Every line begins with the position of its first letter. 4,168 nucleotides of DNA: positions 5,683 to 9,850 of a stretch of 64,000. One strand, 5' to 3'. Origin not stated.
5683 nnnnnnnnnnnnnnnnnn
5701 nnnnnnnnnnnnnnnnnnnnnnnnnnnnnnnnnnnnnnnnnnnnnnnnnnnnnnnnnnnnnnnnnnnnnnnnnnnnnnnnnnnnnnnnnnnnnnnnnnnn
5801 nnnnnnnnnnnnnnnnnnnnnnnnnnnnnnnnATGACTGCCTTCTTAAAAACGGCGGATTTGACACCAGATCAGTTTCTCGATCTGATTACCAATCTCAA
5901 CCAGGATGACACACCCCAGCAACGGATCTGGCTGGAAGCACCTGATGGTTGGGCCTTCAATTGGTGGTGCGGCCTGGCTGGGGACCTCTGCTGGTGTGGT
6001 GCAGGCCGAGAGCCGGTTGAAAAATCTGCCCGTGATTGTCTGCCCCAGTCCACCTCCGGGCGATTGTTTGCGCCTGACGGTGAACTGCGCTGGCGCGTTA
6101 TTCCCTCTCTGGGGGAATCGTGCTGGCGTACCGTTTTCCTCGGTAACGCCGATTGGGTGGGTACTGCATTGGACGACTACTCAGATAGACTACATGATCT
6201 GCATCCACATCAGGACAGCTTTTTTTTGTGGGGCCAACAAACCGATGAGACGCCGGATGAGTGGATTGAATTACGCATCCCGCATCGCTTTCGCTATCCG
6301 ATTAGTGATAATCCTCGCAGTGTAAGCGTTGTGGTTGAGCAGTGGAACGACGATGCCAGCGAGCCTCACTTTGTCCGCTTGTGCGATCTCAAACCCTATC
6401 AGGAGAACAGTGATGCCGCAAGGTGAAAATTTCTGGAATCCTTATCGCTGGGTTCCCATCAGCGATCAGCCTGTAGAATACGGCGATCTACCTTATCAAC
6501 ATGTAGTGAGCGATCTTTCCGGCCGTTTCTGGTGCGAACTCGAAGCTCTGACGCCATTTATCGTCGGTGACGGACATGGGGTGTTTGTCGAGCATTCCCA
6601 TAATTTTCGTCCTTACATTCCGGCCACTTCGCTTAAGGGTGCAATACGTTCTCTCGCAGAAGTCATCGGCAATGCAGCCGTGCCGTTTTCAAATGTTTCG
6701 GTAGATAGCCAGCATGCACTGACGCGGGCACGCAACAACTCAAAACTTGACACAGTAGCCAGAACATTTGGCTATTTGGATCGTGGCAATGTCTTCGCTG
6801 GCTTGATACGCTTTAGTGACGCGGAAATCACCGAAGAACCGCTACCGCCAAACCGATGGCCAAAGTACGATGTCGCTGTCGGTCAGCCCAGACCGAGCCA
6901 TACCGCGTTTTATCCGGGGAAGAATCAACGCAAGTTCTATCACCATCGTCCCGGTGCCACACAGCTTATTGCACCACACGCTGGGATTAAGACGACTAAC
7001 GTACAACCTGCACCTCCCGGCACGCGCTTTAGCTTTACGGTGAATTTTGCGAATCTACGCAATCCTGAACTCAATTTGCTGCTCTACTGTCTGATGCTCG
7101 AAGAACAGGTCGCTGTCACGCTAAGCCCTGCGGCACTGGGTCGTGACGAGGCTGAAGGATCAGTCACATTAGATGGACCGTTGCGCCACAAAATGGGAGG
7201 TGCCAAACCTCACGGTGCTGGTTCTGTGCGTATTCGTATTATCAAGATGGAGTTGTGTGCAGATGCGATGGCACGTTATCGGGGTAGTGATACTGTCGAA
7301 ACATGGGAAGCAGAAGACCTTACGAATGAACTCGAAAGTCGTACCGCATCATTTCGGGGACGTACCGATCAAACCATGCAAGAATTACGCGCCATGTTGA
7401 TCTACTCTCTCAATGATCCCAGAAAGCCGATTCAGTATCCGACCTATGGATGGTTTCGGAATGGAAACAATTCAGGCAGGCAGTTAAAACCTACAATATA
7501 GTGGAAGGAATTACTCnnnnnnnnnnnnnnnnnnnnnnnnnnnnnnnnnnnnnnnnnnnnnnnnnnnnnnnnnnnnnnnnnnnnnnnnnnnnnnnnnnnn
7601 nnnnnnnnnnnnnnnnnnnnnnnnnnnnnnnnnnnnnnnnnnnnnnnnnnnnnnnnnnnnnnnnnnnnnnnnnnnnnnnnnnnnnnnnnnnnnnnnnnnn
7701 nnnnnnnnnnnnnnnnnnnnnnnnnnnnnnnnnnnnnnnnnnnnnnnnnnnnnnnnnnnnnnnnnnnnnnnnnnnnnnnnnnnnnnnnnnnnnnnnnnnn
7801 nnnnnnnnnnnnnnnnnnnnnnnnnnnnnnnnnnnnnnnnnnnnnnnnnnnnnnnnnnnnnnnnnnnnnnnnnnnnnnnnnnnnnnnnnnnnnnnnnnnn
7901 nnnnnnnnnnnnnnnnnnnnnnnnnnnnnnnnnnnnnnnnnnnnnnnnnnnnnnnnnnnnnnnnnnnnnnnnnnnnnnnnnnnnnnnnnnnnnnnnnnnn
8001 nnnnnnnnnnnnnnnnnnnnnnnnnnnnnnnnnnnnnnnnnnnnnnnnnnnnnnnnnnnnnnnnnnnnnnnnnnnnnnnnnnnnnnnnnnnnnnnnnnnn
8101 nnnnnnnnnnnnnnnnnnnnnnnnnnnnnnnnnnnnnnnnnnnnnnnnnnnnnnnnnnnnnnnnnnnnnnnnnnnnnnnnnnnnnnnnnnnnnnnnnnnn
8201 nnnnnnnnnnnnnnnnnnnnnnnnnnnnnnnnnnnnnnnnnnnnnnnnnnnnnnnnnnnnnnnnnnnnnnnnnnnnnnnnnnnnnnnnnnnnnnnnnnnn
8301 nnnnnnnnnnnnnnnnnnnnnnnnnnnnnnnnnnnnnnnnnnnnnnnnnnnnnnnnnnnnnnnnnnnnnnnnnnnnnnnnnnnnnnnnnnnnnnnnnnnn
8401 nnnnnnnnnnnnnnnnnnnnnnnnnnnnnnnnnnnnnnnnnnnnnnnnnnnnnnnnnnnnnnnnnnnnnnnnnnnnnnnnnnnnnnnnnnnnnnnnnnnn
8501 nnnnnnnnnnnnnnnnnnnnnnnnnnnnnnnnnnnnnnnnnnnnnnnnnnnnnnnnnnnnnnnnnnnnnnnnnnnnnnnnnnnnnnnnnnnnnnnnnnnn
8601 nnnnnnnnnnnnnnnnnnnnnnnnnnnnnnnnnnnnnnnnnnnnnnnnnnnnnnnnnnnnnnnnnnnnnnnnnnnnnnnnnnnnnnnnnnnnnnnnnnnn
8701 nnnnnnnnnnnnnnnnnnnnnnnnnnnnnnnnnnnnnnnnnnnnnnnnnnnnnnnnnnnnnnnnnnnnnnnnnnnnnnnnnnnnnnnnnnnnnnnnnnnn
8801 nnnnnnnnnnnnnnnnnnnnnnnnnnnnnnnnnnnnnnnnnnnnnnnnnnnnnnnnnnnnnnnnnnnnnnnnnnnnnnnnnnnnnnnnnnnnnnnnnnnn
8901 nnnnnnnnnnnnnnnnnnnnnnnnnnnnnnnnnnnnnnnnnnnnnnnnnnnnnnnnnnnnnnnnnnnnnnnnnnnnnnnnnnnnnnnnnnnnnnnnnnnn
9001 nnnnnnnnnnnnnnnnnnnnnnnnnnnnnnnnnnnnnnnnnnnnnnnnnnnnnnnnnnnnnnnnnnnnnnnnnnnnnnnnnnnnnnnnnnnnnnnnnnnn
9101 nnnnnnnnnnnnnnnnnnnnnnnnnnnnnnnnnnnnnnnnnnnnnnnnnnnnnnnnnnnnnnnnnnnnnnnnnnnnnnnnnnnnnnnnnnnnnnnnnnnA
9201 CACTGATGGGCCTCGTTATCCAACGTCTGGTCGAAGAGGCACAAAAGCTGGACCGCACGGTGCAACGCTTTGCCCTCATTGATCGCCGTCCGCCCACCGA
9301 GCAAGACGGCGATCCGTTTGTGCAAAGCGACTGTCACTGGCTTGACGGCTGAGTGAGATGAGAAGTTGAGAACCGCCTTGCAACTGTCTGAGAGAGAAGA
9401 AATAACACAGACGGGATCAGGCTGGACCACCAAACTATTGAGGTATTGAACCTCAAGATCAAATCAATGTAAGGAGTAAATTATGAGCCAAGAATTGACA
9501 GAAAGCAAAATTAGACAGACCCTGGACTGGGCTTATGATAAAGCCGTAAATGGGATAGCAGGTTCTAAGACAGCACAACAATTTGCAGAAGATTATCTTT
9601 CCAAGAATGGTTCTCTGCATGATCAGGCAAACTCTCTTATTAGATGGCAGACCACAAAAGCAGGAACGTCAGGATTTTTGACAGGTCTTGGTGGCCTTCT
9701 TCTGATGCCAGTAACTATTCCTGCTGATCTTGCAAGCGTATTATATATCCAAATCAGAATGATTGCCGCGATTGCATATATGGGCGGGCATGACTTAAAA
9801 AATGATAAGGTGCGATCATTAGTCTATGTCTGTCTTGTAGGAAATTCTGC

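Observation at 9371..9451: Orphan leader fragment plus solitary degenerate repeat between the two type III modules; together with the real leader it brackets an 8.5-kb ecsC-csm cassette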

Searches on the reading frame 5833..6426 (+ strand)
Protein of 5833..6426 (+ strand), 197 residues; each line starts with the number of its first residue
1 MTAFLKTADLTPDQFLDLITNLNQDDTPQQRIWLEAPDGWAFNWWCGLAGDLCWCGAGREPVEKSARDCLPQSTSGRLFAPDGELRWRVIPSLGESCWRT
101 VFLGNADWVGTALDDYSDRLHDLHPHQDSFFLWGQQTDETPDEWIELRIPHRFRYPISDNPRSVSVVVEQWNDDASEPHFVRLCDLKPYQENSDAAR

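Call 8: search_protein_families(library=pfam, proteins=[window:5833-6426:+], max_evalue=0.01)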
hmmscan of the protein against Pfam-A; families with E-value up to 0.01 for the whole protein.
window:5833-6426:+ (197 aa): 0 families

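Call 11: search_protein_families(library=ncbifam, proteins=[window:5833-6426:+], max_evalue=0.01)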
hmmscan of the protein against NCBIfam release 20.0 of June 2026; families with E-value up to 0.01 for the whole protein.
window:5833-6426:+ (197 aa): 1 family
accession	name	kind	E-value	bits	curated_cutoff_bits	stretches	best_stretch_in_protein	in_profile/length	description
TIGR03984.2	TIGR03984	equivalog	0.0001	22.1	35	1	70-152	46-124/170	type III-D CRISPR-associated protein Csx19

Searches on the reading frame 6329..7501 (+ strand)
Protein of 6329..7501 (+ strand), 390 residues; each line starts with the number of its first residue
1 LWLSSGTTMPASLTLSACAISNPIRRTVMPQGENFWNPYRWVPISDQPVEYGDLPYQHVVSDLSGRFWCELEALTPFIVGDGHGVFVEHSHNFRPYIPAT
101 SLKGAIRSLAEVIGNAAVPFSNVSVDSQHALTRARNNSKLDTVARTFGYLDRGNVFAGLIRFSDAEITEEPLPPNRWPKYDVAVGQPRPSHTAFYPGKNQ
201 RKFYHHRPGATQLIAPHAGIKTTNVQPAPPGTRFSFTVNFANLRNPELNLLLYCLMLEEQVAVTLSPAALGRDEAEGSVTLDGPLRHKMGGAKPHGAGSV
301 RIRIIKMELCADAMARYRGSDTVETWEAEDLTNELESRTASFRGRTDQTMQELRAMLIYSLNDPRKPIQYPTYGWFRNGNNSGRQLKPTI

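Call 8: search_protein_families(library=pfam, proteins=[window:6329-7501:+], max_evalue=0.01)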
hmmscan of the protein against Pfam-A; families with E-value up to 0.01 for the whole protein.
window:6329-7501:+ (390 aa): 1 family
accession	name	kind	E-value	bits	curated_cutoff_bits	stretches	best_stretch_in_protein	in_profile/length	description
PF03787.20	RAMPs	-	1.1e-10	42.8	22.1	1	70-177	1-117/189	RAMP superfamily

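Call 11: search_protein_families(library=ncbifam, proteins=[window:6329-7501:+], max_evalue=0.01)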
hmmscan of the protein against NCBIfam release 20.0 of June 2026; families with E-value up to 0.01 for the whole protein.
window:6329-7501:+ (390 aa): 6 families
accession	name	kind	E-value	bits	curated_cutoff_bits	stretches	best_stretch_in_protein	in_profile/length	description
TIGR03986.1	TIGR03986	equivalog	3.6e-37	129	161.35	2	132-322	331-525/568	TIGR03986 family type III CRISPR-associated RAMP protein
NF041225.1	Cas_III-E_gRAMP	equivalog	7.8e-16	56.7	700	1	201-358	1451-1584/1636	type III-E CRISPR-associated gRAMP effector Cas7-11e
NF049957.1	Cas_III-I_gRAMP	exception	8.1e-10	37.2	800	2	220-263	964-1007/1076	type III-I CRISPR-associated gRAMP effector Cas7-11i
TIGR02582.1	cas7_TM1809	equivalog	3.4e-05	23.9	90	1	93-154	41-93/203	type III-A CRISPR-associated RAMP protein Csm3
TIGR02581.1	cas_cyan_RAMP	equivalog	0.00013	21.7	108.05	0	92-118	38-64/216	type III CRISPR-associated RAMP protein Csx7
TIGR01899.1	cas_TM1807_csm5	equivalog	0.0095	15.5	38.3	0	92-108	109-123/364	type III-A CRISPR-associated RAMP protein Csm5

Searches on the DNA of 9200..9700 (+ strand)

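Call 13: search_dna_similar(query=window:9300-9500:+, collection=plasmids, mode=distant)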
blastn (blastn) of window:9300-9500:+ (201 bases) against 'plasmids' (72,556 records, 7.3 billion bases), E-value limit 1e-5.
No match.

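Call 72: search_rna_families(source=window, start=9200, end=9700, threshold=evalue, max_evalue=1)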
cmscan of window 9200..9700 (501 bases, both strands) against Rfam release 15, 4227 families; matches with E-value up to 1: 0.
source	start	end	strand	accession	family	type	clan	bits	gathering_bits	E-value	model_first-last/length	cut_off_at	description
